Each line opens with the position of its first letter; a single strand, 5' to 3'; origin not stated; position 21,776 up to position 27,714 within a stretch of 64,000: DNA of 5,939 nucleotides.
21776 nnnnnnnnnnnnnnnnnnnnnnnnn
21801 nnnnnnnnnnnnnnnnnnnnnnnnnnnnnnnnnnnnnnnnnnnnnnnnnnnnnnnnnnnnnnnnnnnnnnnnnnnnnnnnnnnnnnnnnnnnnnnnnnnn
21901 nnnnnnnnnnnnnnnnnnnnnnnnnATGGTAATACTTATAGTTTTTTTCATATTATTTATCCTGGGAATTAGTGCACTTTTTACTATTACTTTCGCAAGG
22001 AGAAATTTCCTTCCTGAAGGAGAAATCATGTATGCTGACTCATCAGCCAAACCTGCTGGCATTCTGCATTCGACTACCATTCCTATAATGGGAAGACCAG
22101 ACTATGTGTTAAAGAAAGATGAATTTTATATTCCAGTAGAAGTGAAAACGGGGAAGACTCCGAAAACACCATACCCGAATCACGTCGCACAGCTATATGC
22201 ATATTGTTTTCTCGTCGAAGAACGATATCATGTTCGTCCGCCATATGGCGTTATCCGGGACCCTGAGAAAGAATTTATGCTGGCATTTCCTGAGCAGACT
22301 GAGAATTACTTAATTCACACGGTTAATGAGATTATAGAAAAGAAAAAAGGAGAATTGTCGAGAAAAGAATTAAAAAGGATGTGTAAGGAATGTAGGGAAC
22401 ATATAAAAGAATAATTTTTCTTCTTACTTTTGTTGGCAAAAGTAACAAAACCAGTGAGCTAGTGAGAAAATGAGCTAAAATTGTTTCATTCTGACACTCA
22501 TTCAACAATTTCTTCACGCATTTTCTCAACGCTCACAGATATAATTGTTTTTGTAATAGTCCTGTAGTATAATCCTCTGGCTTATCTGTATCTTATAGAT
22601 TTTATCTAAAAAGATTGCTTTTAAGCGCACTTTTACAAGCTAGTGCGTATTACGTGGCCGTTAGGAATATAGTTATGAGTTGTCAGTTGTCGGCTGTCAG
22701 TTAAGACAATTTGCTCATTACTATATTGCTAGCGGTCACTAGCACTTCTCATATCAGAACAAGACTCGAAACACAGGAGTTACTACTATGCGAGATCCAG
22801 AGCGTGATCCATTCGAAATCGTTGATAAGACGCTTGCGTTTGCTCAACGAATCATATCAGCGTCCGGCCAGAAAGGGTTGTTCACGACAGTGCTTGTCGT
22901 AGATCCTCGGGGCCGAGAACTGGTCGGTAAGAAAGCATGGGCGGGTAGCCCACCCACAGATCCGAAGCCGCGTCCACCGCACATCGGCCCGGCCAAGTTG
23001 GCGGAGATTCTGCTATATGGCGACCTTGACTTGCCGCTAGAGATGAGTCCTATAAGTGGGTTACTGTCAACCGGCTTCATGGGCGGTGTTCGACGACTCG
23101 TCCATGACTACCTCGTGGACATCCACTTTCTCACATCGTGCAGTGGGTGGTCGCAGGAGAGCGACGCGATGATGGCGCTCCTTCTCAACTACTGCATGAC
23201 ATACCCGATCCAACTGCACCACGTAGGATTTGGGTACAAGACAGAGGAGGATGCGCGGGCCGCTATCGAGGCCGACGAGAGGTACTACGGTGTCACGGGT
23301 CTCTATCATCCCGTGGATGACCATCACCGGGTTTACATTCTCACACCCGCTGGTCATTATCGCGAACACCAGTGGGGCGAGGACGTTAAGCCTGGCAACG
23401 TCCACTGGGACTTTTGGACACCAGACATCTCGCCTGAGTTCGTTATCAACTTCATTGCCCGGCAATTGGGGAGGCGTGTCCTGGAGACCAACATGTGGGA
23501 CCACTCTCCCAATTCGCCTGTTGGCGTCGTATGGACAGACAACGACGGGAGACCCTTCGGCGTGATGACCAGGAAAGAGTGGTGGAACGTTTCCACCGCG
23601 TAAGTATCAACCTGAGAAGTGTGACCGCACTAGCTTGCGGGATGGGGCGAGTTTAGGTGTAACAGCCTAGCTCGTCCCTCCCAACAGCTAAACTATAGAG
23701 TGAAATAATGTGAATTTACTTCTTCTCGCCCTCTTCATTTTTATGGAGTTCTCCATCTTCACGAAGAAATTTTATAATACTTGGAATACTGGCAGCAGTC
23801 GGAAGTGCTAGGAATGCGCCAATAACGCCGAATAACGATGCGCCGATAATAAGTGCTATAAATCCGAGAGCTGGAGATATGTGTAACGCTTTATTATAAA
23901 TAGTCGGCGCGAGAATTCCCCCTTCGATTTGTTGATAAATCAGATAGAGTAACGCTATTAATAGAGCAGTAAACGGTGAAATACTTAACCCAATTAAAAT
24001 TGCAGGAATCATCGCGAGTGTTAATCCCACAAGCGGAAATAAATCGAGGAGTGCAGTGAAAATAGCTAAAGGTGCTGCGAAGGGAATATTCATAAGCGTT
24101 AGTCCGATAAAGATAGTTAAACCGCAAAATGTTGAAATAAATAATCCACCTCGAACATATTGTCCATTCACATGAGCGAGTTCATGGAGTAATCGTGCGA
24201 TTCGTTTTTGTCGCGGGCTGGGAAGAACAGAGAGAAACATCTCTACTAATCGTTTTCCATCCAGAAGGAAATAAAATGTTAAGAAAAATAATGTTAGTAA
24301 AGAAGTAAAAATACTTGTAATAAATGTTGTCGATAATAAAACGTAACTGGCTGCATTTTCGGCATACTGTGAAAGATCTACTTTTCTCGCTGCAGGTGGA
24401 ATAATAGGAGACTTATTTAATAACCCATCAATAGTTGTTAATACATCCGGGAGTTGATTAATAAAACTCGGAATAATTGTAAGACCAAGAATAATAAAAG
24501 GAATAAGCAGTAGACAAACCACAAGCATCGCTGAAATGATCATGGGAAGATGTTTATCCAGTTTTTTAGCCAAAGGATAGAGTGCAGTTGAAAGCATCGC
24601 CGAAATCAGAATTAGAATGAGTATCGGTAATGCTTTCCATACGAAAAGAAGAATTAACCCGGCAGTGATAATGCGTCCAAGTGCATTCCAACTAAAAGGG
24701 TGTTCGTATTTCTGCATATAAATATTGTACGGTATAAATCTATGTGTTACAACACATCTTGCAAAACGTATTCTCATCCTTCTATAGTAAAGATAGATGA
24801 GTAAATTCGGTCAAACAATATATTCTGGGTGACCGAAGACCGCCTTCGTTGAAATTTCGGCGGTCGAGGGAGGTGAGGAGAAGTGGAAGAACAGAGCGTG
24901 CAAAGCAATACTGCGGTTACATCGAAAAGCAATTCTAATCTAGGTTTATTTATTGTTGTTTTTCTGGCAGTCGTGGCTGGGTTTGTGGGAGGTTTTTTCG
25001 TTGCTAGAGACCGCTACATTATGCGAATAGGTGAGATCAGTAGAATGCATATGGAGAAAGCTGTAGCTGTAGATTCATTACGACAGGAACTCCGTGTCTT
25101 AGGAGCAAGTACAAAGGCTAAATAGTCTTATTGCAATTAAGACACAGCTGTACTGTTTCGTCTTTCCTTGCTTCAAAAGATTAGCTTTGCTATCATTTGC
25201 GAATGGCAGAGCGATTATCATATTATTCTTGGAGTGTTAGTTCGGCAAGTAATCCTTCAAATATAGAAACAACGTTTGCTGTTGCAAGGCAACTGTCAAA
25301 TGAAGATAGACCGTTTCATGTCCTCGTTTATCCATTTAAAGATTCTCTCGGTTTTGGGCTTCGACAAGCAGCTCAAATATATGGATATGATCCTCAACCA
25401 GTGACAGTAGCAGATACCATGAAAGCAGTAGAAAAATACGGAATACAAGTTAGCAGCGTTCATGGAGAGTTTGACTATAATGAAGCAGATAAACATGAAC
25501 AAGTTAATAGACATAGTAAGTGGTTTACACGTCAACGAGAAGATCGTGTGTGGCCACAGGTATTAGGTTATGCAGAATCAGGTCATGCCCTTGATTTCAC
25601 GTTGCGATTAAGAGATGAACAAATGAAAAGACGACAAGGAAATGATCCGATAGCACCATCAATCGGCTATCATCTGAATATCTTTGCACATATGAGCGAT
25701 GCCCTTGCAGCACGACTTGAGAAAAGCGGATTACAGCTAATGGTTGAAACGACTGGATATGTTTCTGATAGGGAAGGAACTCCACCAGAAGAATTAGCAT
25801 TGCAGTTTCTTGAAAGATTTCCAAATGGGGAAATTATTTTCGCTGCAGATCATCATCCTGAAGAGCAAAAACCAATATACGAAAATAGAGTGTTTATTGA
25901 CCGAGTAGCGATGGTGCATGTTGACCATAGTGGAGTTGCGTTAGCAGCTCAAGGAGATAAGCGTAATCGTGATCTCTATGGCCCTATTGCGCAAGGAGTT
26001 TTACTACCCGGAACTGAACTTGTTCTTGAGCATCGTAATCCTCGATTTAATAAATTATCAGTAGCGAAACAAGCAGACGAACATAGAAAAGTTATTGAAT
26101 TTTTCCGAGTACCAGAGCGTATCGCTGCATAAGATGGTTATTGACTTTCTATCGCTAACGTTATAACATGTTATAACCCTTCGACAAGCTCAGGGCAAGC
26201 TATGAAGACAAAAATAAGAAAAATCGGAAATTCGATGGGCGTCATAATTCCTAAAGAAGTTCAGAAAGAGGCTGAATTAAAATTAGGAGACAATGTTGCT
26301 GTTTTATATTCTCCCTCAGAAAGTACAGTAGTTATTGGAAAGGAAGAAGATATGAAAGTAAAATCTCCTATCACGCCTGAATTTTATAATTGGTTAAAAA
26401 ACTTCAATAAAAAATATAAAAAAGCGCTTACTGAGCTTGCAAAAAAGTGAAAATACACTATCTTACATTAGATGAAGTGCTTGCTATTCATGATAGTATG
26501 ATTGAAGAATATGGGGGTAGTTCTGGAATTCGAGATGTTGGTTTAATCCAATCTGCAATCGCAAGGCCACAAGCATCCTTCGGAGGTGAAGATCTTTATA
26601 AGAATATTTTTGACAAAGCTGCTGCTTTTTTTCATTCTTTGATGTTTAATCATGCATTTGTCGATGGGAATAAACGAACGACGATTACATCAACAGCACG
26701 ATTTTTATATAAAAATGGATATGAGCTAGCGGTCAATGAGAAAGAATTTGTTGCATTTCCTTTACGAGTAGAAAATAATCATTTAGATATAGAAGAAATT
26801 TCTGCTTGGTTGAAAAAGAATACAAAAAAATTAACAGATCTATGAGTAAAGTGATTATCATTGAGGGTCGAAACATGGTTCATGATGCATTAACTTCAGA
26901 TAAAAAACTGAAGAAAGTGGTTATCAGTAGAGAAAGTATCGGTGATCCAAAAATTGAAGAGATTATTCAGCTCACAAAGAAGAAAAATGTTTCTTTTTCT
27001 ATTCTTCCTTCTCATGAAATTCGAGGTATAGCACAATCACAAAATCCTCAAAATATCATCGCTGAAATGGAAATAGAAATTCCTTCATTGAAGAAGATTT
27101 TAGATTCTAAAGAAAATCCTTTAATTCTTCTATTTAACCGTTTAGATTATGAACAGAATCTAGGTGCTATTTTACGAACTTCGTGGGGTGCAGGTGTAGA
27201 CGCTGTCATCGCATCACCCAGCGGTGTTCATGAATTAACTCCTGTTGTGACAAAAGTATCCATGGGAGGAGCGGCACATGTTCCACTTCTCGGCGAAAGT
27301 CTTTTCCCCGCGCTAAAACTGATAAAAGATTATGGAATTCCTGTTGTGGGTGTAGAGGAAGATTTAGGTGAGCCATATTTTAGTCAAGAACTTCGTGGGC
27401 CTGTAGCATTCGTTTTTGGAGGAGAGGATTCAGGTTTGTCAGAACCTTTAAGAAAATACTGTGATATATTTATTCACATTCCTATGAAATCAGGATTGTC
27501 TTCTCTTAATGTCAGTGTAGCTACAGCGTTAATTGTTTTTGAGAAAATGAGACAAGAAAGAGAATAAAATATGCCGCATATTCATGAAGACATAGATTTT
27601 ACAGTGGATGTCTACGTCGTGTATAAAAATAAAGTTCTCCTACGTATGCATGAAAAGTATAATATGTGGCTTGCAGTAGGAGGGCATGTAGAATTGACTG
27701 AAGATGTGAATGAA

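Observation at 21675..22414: Cas4-like PD-(D/E)XK nuclease split into two overlapping frames with an inserted double-TM segment, with no CRISPR context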

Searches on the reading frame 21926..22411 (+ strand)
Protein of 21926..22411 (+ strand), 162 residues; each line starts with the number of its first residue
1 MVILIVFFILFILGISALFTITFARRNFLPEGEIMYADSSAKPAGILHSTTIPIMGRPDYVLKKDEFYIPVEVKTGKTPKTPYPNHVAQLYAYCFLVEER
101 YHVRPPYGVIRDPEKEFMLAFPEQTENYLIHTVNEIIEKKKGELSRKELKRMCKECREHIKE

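Call 3: search_protein_families(library=pfam, proteins=[window:21926-22411:+], max_evalue=1)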
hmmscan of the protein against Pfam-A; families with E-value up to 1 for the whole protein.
window:21926-22411:+ (162 aa): 3 families
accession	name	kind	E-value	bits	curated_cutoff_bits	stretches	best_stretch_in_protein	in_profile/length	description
PF01930.23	Cas_Cas4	-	3.7e-06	27.6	22.7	1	55-156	53-152/160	Domain of unknown function DUF83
PF12705.13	PDDEXK_1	-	8.7e-05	23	22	1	52-156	122-217/247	PD-(D/E)XK nuclease superfamily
PF04032.22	Rpr2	-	0.035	14.8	29.3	1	124-158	19-53/90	RNAse P Rpr2/Rpp21/SNM1 subunit domain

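Call 4: search_protein_families(library=ncbifam, proteins=[window:21926-22411:+], max_evalue=1)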
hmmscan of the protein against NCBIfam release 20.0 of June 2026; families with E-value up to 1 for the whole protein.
window:21926-22411:+ (162 aa): 3 families
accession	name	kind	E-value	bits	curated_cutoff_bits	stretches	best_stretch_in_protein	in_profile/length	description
TIGR00372.1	cas4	equivalog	1.1e-13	51.5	65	1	46-157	60-173/180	CRISPR-associated protein Cas4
NF049935.1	cas4g_cas1g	exception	8.3e-05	21.2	560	1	46-141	67-166/546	CRISPR-associated endonuclease Cas4g/Cas1g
NF008243.0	PRK11019.1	equivalog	0.047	14.1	96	1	129-161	15-47/88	DksA/TraR family C4-type zinc finger protein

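Call 24: find_related_loci(query=A1, collection=genome_contigs, flank=4000)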
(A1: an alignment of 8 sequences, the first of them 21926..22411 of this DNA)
Query A1 (162 aa) in genome_contigs; peptide patterns used: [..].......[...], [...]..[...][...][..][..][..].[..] (x = any residue, [..] = any of these).
349 stretches matched a pattern; 291 encode a relative of the query (tblastn E <= 1e-3); the best 80 are kept; 80 distinct loci.
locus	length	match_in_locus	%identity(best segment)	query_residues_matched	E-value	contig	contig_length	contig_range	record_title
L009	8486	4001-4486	59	1-161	1e-64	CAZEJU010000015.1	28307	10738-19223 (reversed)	MAG TPA_asm: uncultured Gammaproteobacteria bacterium isolate binchicken_co105_439 genome assembly, contig: NODE_2068_le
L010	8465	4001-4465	47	1-158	3e-48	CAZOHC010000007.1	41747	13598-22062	MAG TPA_asm: uncultured Gammaproteobacteria bacterium isolate SRP144015_co1_130 genome assembly, contig: NODE_498_length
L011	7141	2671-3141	42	4-156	1e-38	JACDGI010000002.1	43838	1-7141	MAG: Anaerolineae bacterium isolate MGR_bin408 SD2908_NODE_298_length_43838_cov_1.567843, whole genome shotgun sequence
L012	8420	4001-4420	44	3-141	2e-34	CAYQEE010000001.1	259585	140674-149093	MAG TPA_asm: uncultured Gammaproteobacteria bacterium isolate SRP272529_co2_240 genome assembly, contig: NODE_16_length_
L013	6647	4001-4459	38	4-162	2e-33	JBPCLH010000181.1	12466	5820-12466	MAG: Bryobacteraceae bacterium isolate TH_ant_mag_73 S1Ck127_9127084_flag_0_multi_4.9959_len_12466, whole genome shotgun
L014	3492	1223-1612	42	29-156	1e-31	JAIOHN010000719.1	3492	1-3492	MAG: Anaerolineae bacterium isolate MAG_05 contig_235293, whole genome shotgun sequence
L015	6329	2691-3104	42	29-162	8e-32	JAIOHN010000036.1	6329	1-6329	MAG: Anaerolineae bacterium isolate MAG_05 contig_12411, whole genome shotgun sequence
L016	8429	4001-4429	38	18-156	5e-31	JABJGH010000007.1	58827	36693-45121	MAG: Chloroflexi bacterium isolate SI074_bin144 k141_2375546, whole genome shotgun sequence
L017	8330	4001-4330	48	35-141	1e-30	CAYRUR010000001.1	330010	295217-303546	MAG TPA_asm: uncultured Gammaproteobacteria bacterium isolate SRP144015_co1_42 genome assembly, contig: NODE_12_length_3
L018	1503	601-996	42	29-156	2e-29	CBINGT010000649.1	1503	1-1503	MAG TPA_asm: uncultured Anaerolineae bacterium isolate SRR16817034_concoct_75 genome assembly, contig: ERZ27393559.67664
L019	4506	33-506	37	1-156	6e-29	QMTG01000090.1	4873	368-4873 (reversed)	MAG: Thermoplasmata archaeon isolate B31_G17 B31_Guay17_scaffold_09046, whole genome shotgun sequence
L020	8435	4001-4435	40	11-156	8e-29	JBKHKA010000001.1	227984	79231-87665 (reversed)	MAG: Candidatus Aenigmatarchaeota archaeon isolate D5M12_30 NODE_7_length_227984_cov_26.219134, whole genome shotgun seq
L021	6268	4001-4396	40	29-156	1e-29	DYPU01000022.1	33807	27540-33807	MAG TPA_asm: Anaerolinea sp. isolate SulCav_GS09_5_2_53_12 SulCav_GS09_5_1826_length_33807_cov_6_529420, whole genome sh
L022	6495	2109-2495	45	9-136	9e-29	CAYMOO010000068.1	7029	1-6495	MAG TPA_asm: uncultured Gammaproteobacteria bacterium isolate SRP278252_co2_62 genome assembly, contig: NODE_22935_lengt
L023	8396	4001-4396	40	29-156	4e-28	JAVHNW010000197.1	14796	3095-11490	MAG: bacterium isolate WB02no9_59_9 NODE_3513_length_14796_cov_5.318906, whole genome shotgun sequence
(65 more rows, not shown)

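Call 42: search_protein_families(library=padloc, proteins=[window:21926-22411:+], max_evalue=0.01)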
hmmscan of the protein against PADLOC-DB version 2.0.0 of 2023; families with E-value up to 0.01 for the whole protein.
window:21926-22411:+ (162 aa): 13 families
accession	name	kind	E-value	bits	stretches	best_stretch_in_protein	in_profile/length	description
PDLC00943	Cas4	-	2.8e-14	51.5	1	46-157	60-173/180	CRISPR-associated protein Cas4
PDLC00944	Cas4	-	4e-13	47.9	1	47-156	60-170/177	Cas4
PDLC01250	Cas4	-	1.1e-12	46.6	1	48-157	56-162/168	"CAS-I,CAS-II,CAS-III,CAS-IV,CAS-V,CAS-VI; acquisition_associated"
PDLC01447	Cas4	-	1.5e-10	39.8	1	41-157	46-152/161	"CAS-I,CAS-II,CAS-III,CAS-IV,CAS-V,CAS-VI; acquisition_associated"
PDLC01611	Cas4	-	3.7e-09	35.1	1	51-156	49-150/158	"CAS-I,CAS-II,CAS-III,CAS-IV,CAS-V,CAS-VI; acquisition_associated"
PDLC02034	Cas4d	-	8.3e-08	30.1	1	44-156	62-174/192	-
PDLC00060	DruK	-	2.2e-07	28.5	1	47-113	136-202/347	PD-(D/E)XK nuclease superfamily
PDLC02083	Cas4_II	-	4.3e-07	28.5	1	48-143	69-162/186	-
PDLC01773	Cas4c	-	7.5e-05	20.2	1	47-156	79-187/229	-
PDLC00059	DruK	-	0.00015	19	1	41-157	113-229/326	PD-(D/E)XK nuclease superfamily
PDLC02035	Cas4d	-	0.00025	18.6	1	47-110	58-119/196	-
PDLC02067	Cas1b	-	0.00051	17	1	47-122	50-130/533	-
PDLC02087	Cas4b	-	0.0048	15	1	54-156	74-182/189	-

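Call 58: search_protein_families(library=pfam, alignment_id=A3, max_evalue=0.00001)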
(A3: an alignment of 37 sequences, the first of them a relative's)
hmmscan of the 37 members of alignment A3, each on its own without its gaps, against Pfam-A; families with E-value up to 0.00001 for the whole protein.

A. member 1, L010:2579-3625:- (348 aa): 1 family
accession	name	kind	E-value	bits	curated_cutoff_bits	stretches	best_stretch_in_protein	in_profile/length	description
PF02156.21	Glyco_hydro_26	-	1.8e-11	44.4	20.2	1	142-247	139-240/311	Glycosyl hydrolase family 26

B. families by the number of members that match (of 37 scanned): 46 families (the first 25 are shown)
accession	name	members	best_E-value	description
PF00270.35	DEAD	2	3.1e-48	DEAD/DEAH box helicase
PF00271.37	Helicase_C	2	8e-35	Helicase conserved C-terminal domain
PF04851.21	ResIII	2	4e-22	Type III restriction enzyme, res subunit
PF11867.13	T1RH-like_C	1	1.6e-71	Type I restriction enzyme HindI endonuclease subunit-like, C-terminal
PF18766.7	SWI2_SNF2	1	9.3e-70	SWI2/SNF2 ATPase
PF02601.20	Exonuc_VII_L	1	2.2e-69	Exonuclease VII, large subunit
PF01904.24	DUF72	1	3.8e-69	Protein of unknown function DUF72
PF01625.27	PMSR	1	1.7e-68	Peptide methionine sulfoxide reductase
PF00009.33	GTP_EFTU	1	5.1e-57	Elongation factor Tu GTP binding domain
PF00459.30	Inositol_P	1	9.9e-51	Inositol monophosphatase family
PF03631.20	Virul_fac_BrkB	1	7.9e-49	Virulence factor BrkB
PF04313.20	HSDR_N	1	1.5e-46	Type I restriction enzyme R protein N terminus (HSDR_N)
PF21018.2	BipA_C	1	2.6e-43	TypA/BipA C-terminal domain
PF08282.18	Hydrolase_3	1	1.2e-38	haloacid dehalogenase-like hydrolase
PF09382.16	RQC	1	1.2e-35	RQC domain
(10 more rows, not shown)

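Call 69: find_related_loci(query=A1, collection=viral_contigs, flank=3000)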
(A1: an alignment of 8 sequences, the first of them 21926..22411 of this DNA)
Query A1 (162 aa) in viral_contigs; peptide patterns used: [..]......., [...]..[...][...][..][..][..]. (x = any residue, [..] = any of these).
12 stretches matched a pattern, but none encodes a relative of the query by tblastn (E <= 1e-3).

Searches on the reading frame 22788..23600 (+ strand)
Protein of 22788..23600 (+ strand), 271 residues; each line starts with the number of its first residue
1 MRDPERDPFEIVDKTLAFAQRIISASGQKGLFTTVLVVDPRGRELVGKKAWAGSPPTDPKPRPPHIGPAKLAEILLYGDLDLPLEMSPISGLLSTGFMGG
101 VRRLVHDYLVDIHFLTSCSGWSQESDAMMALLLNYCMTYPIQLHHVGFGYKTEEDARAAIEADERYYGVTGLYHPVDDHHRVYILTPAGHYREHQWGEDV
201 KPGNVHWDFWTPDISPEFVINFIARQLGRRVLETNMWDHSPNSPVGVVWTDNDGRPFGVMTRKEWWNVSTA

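Call 42: search_protein_families(library=padloc, proteins=[window:22788-23600:+], max_evalue=0.01)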
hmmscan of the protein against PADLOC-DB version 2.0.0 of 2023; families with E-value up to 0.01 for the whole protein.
window:22788-23600:+ (271 aa): 0 families

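Call 43: search_protein_families(library=pfam, proteins=[window:22788-23600:+], max_evalue=0.01)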
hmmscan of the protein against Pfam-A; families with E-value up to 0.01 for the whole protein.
window:22788-23600:+ (271 aa): 0 families

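Call 78: find_homologous_proteins(query=window:22788-23600:+, max_evalue=0.001)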
Query window:22788-23600:+ (271 aa): 1 proteins with E <= 0.001 among 718 candidates.
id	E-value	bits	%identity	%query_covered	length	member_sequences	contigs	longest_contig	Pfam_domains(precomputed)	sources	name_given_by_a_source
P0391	1.3e-189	646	100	100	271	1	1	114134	-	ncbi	-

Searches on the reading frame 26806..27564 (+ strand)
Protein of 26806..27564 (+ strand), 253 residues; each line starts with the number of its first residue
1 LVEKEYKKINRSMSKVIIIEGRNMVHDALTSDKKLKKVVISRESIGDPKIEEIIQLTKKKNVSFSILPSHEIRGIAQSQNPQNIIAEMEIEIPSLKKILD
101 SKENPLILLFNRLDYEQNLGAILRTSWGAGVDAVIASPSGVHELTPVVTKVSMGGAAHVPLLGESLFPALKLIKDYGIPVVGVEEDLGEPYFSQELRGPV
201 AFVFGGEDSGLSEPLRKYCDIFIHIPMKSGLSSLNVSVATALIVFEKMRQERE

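Call 43: search_protein_families(library=pfam, proteins=[window:26806-27564:+], max_evalue=0.01)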
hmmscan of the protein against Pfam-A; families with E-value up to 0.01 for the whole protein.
window:26806-27564:+ (253 aa): 3 families
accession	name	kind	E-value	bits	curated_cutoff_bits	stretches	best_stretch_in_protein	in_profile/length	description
PF00588.24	SpoU_methylase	-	1.4e-29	103.5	29.7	1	106-244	2-141/142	SpoU rRNA Methylase family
PF08032.17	SpoU_sub_bind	-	5.2e-13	49.6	22.8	1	18-88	1-70/76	RNA 2'-O ribose methyltransferase substrate binding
PF22435.1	MRM3-like_sub_bind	-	1.6e-05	25.7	27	1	8-86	13-84/84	MRM3-like substrate binding domain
